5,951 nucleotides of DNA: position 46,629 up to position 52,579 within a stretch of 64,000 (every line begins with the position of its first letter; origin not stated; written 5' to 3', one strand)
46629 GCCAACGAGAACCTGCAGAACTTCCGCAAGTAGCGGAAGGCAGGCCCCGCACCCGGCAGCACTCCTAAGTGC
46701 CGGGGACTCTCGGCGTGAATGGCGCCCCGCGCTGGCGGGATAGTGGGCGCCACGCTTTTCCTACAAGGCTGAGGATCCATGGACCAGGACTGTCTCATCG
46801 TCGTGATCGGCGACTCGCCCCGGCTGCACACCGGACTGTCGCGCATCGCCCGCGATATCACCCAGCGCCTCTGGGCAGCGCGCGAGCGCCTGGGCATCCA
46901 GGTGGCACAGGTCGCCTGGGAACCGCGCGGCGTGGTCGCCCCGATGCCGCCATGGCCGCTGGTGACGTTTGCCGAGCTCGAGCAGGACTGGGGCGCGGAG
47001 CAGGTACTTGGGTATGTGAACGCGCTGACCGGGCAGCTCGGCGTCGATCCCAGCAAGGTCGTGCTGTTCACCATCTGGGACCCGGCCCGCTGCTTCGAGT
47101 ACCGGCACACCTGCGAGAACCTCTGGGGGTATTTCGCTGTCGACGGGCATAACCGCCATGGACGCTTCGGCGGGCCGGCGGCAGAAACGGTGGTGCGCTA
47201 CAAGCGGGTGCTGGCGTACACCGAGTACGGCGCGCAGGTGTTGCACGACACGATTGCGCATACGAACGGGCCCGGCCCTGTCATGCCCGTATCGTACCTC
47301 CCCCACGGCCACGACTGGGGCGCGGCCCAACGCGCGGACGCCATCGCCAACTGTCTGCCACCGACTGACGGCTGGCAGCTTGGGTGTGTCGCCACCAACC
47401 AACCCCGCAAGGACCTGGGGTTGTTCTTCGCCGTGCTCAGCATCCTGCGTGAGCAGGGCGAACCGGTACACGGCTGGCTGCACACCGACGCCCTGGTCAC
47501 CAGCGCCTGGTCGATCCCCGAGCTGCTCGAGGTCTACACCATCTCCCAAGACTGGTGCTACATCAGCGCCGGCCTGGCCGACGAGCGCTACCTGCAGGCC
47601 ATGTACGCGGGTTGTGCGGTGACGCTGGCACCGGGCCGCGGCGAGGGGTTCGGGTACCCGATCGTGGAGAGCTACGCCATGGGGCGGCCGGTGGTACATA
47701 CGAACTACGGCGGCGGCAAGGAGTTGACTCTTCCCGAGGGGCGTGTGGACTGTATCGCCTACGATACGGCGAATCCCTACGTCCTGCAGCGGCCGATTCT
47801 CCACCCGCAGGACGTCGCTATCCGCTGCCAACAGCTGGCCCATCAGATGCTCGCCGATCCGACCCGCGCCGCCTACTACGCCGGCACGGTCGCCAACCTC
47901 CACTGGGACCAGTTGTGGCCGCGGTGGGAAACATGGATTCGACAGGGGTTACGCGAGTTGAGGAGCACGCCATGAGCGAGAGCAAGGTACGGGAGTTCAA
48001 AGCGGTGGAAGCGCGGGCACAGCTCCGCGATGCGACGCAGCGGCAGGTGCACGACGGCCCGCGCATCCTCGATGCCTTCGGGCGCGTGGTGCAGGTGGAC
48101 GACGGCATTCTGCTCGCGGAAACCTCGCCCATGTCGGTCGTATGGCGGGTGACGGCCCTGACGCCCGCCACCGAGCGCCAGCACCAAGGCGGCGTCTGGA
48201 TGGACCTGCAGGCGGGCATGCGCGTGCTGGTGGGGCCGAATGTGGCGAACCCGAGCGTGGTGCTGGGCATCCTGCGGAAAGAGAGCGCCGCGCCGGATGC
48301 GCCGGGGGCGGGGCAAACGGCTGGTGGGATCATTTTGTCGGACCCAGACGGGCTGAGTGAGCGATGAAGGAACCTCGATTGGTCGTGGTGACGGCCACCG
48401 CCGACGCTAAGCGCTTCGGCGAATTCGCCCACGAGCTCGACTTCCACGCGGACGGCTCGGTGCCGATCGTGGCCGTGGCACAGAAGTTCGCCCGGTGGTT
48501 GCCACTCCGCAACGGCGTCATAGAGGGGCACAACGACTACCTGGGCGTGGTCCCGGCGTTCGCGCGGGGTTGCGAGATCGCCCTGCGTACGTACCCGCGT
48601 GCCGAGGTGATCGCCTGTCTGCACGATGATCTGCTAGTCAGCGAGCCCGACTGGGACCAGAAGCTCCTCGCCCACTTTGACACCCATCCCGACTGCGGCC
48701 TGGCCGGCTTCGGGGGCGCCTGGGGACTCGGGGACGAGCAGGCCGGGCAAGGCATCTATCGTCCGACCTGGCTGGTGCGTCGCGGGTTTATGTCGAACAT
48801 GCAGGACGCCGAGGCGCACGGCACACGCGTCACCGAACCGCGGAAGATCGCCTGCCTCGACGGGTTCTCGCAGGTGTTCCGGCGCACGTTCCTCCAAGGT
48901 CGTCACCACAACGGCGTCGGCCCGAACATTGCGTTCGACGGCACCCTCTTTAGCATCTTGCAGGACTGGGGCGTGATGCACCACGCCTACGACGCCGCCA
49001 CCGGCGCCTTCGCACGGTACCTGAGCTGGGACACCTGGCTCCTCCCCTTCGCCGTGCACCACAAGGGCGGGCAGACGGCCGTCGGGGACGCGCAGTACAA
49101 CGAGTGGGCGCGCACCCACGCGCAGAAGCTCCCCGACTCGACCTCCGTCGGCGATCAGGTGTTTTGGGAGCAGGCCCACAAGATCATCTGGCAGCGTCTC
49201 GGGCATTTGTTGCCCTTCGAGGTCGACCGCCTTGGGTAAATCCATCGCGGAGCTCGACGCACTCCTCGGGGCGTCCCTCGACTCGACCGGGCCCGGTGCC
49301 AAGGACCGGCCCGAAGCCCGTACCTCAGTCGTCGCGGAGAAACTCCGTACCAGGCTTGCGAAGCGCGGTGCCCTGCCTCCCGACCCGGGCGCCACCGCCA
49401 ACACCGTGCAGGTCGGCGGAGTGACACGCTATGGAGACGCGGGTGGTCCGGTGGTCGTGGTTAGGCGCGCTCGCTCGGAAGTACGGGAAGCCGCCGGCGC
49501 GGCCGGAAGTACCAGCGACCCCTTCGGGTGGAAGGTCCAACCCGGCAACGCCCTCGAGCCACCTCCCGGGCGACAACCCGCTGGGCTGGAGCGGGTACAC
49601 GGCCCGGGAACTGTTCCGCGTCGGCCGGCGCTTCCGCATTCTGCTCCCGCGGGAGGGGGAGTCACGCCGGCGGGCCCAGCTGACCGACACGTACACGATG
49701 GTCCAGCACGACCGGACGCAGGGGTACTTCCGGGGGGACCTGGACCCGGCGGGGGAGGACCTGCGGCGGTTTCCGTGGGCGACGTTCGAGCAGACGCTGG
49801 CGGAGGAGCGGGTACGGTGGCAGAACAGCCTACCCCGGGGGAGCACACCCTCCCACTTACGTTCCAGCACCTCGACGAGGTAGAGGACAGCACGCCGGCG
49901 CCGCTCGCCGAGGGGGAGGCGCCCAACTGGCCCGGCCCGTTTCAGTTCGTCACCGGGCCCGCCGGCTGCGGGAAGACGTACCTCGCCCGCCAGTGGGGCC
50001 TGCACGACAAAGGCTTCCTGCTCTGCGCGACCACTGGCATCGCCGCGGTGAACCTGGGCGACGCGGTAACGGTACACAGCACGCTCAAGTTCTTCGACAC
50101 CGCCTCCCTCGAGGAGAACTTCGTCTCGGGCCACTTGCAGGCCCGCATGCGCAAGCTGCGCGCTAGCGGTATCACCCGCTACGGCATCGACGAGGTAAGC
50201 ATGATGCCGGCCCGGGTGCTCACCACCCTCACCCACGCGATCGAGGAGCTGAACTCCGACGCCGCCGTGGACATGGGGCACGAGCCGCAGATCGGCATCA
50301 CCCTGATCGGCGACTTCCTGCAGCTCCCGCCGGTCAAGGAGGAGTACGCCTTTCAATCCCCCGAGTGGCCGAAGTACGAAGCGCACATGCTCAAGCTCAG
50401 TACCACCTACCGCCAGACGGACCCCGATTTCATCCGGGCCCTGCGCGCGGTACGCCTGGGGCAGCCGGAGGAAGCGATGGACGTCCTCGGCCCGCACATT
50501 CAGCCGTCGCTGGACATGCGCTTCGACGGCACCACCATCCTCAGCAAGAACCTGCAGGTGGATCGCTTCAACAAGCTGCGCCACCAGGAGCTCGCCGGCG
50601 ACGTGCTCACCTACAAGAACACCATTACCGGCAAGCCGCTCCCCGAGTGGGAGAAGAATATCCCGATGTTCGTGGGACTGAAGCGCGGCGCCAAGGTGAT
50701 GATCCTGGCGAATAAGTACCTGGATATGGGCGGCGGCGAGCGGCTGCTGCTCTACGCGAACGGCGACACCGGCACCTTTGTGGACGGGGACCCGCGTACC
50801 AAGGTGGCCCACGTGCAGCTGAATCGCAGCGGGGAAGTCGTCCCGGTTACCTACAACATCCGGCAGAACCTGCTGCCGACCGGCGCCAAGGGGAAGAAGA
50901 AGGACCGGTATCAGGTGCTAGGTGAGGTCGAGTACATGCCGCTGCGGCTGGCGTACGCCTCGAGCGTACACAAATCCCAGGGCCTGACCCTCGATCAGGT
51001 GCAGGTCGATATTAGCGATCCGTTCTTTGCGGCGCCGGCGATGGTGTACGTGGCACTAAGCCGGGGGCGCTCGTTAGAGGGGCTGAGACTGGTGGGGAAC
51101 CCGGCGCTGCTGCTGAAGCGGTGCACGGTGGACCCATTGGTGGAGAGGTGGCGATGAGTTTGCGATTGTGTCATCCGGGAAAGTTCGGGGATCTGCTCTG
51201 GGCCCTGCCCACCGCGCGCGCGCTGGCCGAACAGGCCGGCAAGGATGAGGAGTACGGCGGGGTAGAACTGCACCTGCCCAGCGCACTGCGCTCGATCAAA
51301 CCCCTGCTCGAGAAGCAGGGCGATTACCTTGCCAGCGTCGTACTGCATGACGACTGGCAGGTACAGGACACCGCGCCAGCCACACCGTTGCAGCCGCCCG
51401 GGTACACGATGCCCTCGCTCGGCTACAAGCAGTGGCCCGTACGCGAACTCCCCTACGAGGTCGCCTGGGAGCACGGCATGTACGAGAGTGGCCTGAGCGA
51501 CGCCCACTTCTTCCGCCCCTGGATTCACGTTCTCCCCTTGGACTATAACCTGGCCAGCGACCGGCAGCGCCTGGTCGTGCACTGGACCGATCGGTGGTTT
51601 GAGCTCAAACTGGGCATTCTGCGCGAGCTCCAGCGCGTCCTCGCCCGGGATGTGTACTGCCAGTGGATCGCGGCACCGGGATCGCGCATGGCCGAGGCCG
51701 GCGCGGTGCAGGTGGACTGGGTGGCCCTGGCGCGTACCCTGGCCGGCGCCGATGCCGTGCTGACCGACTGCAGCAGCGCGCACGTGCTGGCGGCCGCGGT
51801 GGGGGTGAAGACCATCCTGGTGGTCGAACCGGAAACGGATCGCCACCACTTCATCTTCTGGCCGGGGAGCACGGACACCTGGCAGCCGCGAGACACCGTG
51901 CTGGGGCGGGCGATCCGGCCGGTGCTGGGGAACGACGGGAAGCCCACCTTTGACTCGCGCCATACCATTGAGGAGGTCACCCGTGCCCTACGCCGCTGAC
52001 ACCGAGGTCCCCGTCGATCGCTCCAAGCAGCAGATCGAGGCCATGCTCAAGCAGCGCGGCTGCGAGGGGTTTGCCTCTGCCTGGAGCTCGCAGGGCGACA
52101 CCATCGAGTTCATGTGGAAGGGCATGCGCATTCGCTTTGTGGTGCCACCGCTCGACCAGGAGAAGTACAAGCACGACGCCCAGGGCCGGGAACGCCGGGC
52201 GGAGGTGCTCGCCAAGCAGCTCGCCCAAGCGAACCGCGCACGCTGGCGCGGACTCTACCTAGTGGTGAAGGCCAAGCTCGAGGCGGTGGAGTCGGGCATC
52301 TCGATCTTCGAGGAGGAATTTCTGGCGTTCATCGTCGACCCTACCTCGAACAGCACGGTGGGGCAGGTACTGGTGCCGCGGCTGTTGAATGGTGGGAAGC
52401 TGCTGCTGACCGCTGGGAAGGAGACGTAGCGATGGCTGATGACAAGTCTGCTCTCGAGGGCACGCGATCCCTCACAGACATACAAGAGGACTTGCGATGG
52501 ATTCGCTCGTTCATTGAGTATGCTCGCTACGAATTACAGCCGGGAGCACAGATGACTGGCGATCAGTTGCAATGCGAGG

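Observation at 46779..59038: Phage-encoded glycan assembly line embedded in the replication module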

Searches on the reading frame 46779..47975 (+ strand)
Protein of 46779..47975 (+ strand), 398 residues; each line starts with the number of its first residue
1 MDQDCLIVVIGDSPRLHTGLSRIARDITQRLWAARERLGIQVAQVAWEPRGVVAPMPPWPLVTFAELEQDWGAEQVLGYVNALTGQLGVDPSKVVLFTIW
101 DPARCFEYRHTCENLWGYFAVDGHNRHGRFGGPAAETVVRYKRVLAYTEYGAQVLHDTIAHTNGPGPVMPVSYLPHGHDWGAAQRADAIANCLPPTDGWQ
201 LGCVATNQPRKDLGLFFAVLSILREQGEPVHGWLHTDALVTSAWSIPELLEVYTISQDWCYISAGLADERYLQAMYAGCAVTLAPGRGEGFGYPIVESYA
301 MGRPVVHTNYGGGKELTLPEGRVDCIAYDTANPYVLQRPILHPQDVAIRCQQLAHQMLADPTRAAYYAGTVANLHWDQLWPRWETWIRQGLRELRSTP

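Call 4: search_protein_families(library=pfam, proteins=[window:46779-47975:+], max_evalue=0.01)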
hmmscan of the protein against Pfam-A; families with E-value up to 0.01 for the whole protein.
window:46779-47975:+ (398 aa): 2 families
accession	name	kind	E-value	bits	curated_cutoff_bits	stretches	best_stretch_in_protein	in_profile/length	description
PF13692.12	Glyco_trans_1_4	-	3e-08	34.4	27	1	269-317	69-115/142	Glycosyl transferases group 1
PF00534.26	Glycos_transf_1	-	7.1e-06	26.1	26.4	1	270-316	84-130/172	Glycosyl transferases group 1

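Call 7: search_protein_families(library=phrogs, proteins=[window:46779-47975:+], max_evalue=0.01)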
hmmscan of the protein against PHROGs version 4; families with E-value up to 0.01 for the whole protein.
window:46779-47975:+ (398 aa): 2 families
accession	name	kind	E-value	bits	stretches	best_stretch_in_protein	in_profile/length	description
phrog_2170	-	moron, auxiliary metabolic gene and host takeover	5.6e-18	66.2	1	142-356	129-330/374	glycosyltransferase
phrog_4356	-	moron, auxiliary metabolic gene and host takeover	0.00022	21.6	1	262-312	177-227/307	glycosyltransferase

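Call 9: search_protein_families(library=ncbifam, proteins=[window:46779-47975:+], max_evalue=0.01)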
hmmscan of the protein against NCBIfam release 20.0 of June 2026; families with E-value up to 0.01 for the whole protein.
window:46779-47975:+ (398 aa): 0 families

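Call 118: search_dna_similar(query=window:46779-47975:+, collection=phages, mode=protein, max_rows=15, max_evalue=0.001)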
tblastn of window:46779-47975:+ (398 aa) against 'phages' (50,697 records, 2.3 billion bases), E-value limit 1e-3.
Records with a match: 1; places in all: 1; records where one place covers at least 80% of the query: 0.
Best place of each record, by identity: <60% 1.
By first word of the organism name: Pontimonas 1.
By host as written in the record: Pontimonas salivibrio CL-TW6 1.
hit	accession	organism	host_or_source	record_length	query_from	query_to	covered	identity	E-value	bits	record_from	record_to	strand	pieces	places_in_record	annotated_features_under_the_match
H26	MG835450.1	Pontimonas phage phiPsal1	Pontimonas salivibrio CL-TW6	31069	172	321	38%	24.1%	1e-4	50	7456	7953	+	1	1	group I glycosyltransferase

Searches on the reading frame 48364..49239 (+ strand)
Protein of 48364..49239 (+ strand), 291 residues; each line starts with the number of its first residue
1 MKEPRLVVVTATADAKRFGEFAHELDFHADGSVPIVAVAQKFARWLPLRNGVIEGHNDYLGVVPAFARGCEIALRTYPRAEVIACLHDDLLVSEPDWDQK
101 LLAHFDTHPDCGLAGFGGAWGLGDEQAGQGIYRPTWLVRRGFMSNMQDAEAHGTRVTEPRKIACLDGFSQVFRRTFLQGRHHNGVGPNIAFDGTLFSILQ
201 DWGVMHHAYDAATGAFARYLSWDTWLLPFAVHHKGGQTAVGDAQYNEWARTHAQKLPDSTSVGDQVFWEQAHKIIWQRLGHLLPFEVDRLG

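Call 4: search_protein_families(library=pfam, proteins=[window:48364-49239:+], max_evalue=0.01)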
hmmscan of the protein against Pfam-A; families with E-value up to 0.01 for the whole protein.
window:48364-49239:+ (291 aa): 1 family
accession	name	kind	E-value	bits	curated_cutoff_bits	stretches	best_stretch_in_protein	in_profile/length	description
PF13712.12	Glyco_tranf_2_5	-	0.00016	21.9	27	1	79-129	53-103/210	Glycosyltransferase like family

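Call 7: search_protein_families(library=phrogs, proteins=[window:48364-49239:+], max_evalue=0.01)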
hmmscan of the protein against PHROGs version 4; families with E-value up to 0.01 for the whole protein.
window:48364-49239:+ (291 aa): 0 families

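Call 9: search_protein_families(library=ncbifam, proteins=[window:48364-49239:+], max_evalue=0.01)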
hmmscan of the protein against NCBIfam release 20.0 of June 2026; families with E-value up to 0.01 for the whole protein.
window:48364-49239:+ (291 aa): 0 families

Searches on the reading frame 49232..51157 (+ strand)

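Call 4: search_protein_families(library=pfam, proteins=[window:49232-51157:+], max_evalue=0.01)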
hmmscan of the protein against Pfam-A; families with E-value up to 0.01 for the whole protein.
window:49232-51157:+ (641 aa): 6 families
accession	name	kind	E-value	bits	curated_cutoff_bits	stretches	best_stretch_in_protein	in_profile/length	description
PF05970.20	PIF1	-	8.8e-13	48.8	25.9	1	235-399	22-204/223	PIF1-like helicase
PF13604.12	AAA_30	-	6.5e-12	46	27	1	237-419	20-180/191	AAA domain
PF01443.25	Viral_helicase1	-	4e-07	30.5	21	0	567-614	178-222/228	Viral superfamily 1 RNA helicase core domain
PF02689.20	Herpes_Helicase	-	7.9e-07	27.9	27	1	576-625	732-781/808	Helicase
PF13245.12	AAA_19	-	9.1e-07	29.6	25.1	1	237-368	13-132/134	AAA domain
PF13538.12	UvrD_C_2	-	0.00017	21.8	27.4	1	573-613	1-46/52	UvrD-like helicase C-terminal domain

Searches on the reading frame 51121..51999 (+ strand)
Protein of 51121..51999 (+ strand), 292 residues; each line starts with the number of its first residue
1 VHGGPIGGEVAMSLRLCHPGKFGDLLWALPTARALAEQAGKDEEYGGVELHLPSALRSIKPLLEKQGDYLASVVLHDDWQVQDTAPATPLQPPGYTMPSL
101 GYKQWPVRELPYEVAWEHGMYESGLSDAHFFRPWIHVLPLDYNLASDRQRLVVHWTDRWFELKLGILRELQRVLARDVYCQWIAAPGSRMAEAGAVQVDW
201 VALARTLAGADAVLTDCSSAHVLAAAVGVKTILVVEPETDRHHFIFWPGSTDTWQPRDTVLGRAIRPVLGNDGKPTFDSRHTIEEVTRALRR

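Call 4: search_protein_families(library=pfam, proteins=[window:51121-51999:+], max_evalue=0.01)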
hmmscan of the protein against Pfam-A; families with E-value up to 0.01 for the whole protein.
window:51121-51999:+ (292 aa): 0 families

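Call 7: search_protein_families(library=phrogs, proteins=[window:51121-51999:+], max_evalue=0.01)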
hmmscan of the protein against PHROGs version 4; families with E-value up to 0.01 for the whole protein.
window:51121-51999:+ (292 aa): 0 families

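Call 9: search_protein_families(library=ncbifam, proteins=[window:51121-51999:+], max_evalue=0.01)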
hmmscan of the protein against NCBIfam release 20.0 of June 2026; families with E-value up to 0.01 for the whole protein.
window:51121-51999:+ (292 aa): 0 families

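Call 15: search_solved_structures(query=window:51121-51999:+, max_evalue=1)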
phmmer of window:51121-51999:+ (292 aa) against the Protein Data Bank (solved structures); distinct sequences matched with E-value up to 1: 2.
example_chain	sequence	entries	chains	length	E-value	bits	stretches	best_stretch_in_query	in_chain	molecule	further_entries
7awy_A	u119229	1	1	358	0.0013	21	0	238-282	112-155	Scone-R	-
3l8h_A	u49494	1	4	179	0.91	11.8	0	181-218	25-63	Putative haloacid dehalogenase-like hydrolase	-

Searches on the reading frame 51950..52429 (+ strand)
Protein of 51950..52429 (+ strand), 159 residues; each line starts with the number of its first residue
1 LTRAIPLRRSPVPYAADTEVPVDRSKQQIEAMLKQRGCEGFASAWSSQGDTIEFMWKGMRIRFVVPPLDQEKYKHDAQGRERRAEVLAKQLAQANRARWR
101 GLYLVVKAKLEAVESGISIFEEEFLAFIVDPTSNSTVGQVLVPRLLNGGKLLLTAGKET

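Call 4: search_protein_families(library=pfam, proteins=[window:51950-52429:+], max_evalue=0.01)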
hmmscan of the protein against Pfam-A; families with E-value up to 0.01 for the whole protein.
window:51950-52429:+ (159 aa): 0 families

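Call 7: search_protein_families(library=phrogs, proteins=[window:51950-52429:+], max_evalue=0.01)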
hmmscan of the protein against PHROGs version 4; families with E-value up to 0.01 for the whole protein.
window:51950-52429:+ (159 aa): 1 family
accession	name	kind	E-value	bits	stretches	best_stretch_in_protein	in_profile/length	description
phrog_17260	-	unknown function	1.8e-33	116.7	1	14-145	4-136/158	-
